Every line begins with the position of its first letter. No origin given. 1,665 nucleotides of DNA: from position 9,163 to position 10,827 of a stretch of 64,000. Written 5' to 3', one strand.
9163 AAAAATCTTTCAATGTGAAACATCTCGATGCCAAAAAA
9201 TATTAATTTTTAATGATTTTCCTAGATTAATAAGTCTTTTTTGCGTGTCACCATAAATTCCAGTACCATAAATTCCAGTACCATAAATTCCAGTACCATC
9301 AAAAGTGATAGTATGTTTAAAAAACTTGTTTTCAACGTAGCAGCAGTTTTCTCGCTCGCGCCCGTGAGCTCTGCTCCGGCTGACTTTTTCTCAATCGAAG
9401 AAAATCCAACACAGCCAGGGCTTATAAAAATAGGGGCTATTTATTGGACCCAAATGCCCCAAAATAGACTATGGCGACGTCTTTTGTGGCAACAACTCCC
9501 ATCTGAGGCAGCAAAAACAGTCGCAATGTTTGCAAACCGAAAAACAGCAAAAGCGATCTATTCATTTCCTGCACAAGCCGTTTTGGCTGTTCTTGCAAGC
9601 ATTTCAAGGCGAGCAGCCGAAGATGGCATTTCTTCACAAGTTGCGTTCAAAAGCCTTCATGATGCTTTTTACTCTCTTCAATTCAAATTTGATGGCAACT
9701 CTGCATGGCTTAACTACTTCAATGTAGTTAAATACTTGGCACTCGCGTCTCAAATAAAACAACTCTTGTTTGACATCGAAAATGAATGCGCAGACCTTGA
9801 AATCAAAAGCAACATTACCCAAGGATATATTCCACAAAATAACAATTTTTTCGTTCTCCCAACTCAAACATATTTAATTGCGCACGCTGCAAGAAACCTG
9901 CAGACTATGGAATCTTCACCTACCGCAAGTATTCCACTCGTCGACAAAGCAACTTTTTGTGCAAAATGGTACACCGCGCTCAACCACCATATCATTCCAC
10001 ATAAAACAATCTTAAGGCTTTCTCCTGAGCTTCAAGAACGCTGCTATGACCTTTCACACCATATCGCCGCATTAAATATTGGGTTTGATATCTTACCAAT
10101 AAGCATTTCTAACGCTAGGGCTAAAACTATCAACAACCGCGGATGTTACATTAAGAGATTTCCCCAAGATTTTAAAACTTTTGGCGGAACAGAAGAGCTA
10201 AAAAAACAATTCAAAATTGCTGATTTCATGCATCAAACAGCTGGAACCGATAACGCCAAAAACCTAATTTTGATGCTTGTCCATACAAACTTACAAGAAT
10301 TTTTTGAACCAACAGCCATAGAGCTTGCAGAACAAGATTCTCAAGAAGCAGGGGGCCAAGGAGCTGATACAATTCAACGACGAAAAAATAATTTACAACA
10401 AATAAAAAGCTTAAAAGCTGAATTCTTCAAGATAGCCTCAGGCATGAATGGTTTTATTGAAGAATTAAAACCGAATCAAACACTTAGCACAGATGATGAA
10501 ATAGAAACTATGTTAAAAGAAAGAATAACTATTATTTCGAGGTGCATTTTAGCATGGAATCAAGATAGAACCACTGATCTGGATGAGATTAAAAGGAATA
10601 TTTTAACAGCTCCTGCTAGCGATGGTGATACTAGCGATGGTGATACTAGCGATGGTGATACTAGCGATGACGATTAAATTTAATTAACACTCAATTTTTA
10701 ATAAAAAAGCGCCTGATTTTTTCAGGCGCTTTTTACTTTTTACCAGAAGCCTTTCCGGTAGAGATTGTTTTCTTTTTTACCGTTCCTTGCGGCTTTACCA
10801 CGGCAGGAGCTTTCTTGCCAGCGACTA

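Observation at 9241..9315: Conserved 15-bp tandem repeats abutting the start codon of a two-member gene family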

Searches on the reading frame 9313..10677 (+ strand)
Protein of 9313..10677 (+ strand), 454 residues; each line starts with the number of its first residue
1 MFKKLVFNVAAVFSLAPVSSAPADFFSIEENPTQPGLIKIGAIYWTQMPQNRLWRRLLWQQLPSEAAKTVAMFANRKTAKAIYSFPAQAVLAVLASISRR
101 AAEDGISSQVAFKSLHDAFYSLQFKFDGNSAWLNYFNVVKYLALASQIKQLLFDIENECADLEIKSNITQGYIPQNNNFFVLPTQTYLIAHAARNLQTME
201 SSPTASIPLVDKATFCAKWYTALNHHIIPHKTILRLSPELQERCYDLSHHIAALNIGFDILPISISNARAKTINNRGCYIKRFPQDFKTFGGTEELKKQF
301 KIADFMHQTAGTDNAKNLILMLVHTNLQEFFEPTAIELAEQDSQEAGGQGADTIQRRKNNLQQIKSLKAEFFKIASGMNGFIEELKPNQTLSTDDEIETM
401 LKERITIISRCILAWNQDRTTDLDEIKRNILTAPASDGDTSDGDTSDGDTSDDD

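Call 11: search_protein_families(library=pfam, proteins=[window:9313-10677:+], max_evalue=0.01)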
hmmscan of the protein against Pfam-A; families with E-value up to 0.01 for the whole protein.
window:9313-10677:+ (454 aa): 0 families

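Call 12: find_homologous_proteins(query=window:9313-10677:+, max_evalue=0.001)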
Query window:9313-10677:+ (454 aa): 1 proteins with E <= 0.001 among 7840 candidates.
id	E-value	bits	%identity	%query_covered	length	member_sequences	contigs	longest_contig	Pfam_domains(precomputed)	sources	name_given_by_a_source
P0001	0.0e+0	1024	100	100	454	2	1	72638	-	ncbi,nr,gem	ncbi:hypothetical protein FJ366_01450 [Candidatus Dependentiae bacterium]|nr:hypothetical protein [C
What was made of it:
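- The annotated product starts at the ATG (call 12). The annotated protein starts at the ATG (call 12).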

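Call 15: find_encoding_contigs(protein=P0001, flank=10000, max_places=6)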
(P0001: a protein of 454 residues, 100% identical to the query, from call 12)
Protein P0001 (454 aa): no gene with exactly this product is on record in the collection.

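Call 22: search_protein_representatives(protein=window:9313-10677:+)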
Query: 454 residues. Proteins with E-value up to 0.001 (for the whole library): 9; up to 1e-10: 5; up to 1e-30: 2. The best 9 are listed.
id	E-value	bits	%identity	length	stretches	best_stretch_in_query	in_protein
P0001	0.0e+00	1023.9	100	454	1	1-454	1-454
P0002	4.4e-52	193.7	40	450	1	1-285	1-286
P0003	2.3e-30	122.2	39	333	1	54-265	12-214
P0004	1.5e-27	112.9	37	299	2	1-196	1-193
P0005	5.6e-17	78.1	37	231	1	94-263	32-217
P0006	3.8e-10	55.5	44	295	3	137-182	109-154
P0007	2.6e-05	39.6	33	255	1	149-248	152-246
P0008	5.4e-04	35.3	39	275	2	137-186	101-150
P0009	5.7e-04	35.2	45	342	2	224-247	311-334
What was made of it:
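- Tried and rejected: The full HMMER search gave 8 relatives (call 22).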

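Call 24: find_encoding_contigs(protein=P0002, flank=5000)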
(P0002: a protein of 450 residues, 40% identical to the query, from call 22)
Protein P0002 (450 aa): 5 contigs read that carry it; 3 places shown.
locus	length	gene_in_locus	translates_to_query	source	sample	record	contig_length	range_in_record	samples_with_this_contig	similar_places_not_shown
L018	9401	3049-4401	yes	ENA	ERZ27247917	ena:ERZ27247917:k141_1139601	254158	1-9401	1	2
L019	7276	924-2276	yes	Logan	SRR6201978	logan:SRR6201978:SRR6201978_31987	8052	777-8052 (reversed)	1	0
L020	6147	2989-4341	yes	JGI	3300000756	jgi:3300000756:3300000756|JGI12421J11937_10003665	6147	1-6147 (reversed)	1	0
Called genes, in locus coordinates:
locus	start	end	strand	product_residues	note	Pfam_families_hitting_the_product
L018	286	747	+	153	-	-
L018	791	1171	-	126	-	-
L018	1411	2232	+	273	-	-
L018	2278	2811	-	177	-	PF00578:AhpC-TSA, PF08534:Redoxin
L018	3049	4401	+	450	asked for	-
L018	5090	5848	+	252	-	PF08241:Methyltransf_11, PF13489:Methyltransf_23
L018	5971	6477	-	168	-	-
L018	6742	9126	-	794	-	PF02518:HATPase_c, PF00204:DNA_gyraseB, PF01751:Toprim, PF21249:GyrB_hook (faint), PF00986:DNA_gyraseB_C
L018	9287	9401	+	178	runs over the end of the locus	PF00383:dCMP_cyt_deam_1, PF14437:MafB19-deam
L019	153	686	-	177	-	PF00578:AhpC-TSA, PF08534:Redoxin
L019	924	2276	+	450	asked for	-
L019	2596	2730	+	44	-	-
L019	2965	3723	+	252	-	PF08241:Methyltransf_11, PF13489:Methyltransf_23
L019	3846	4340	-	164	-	-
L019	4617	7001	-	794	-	PF02518:HATPase_c, PF00204:DNA_gyraseB, PF01751:Toprim, PF21249:GyrB_hook (faint), PF00986:DNA_gyraseB_C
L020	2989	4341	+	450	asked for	-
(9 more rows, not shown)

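Call 25: find_encoding_contigs(protein=P0004, flank=5000)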
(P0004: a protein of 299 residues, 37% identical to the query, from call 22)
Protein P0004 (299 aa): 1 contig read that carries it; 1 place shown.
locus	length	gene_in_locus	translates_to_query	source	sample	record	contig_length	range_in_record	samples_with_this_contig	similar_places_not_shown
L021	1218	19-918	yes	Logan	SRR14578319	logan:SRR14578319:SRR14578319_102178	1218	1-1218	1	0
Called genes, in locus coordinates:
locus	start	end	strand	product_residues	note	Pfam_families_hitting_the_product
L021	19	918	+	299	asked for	-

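Call 33: find_related_loci(query=A3, collection=metagenome_contigs, flank=3000)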
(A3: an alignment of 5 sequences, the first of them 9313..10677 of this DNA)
Query A3 (454 aa) in metagenome_contigs; peptide patterns used: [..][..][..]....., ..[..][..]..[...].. (x = any residue, [..] = any of these).
572 stretches matched a pattern; 2 encode a relative of the query (tblastn E <= 1e-3); 2 distinct loci.
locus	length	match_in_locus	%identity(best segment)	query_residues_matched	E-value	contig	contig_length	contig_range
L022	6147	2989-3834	40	1-281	3e-58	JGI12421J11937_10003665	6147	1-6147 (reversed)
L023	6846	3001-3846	40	1-281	4e-58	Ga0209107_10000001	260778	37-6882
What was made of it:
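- Tried and rejected: The metagenome scan recovered only the P0002 locus (call 33).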

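Call 34: find_homologous_proteins(query=A3, max_evalue=0.001)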
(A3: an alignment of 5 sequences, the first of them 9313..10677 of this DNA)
Query A3 (5 sequences) (454 aa, profile of the alignment): 2 proteins with E <= 0.001 among 8000 candidates.
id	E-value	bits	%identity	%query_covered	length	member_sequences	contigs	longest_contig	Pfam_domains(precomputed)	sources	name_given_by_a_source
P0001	2.3e-169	582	100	100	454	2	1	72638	-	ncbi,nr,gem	ncbi:hypothetical protein FJ366_01450 [Candidatus Dependentiae bacterium]|nr:hypothetical protein [C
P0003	3.5e-147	509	38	46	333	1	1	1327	-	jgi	jgi:hypothetical protein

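Call 46: find_homologous_proteins(query=P0004, max_evalue=0.001)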
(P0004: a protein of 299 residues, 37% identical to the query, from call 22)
Query P0004 (299 aa): 2 proteins with E <= 0.001 among 3066 candidates.
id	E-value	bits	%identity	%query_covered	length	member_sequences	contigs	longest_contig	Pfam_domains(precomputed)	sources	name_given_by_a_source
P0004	7.2e-191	651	100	100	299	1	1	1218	-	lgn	-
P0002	1.3e-27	115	33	95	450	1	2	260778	-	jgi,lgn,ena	-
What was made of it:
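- Tried and rejected: The word-indexed protein search was unproductive three times (calls 12, 34, 46).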

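Call 60: find_encoding_contigs(protein=P0009, flank=1500, max_places=4)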
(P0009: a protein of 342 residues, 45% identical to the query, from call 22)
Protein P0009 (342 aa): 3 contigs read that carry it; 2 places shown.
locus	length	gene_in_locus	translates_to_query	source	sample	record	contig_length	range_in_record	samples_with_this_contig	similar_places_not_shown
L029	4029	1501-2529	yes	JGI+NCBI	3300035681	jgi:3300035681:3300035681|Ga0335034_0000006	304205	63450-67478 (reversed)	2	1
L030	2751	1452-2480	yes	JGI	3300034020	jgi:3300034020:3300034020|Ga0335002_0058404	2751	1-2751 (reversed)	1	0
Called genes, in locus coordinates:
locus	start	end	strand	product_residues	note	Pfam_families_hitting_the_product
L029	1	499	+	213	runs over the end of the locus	PF01210:NAD_Gly3P_dh_N (faint), PF02254:TrkA_N, PF03721:UDPG_MGDP_dh_N (faint), PF03807:F420_oxidored (faint), PF02080:TrkA_C (faint)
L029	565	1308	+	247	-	-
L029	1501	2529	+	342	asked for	-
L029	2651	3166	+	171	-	PF00436:SSB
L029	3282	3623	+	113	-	PF00829:Ribosomal_L21p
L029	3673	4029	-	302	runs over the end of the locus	-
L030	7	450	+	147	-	PF02254:TrkA_N (weak), PF02080:TrkA_C (weak)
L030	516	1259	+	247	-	-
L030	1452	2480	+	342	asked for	-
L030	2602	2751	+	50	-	?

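Call 61: find_encoding_contigs(protein=P0006, flank=1500, max_places=4)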
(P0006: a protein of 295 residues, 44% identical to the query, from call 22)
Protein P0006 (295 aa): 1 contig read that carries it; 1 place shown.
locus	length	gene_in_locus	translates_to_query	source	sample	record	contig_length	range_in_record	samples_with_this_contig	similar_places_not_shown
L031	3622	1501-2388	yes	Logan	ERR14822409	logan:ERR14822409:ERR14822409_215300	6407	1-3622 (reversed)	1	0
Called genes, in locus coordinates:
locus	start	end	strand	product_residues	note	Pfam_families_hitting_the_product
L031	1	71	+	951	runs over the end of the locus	?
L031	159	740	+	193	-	PF03938:OmpH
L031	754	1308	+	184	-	PF01195:Pept_tRNA_hydro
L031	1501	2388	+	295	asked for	-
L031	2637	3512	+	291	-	-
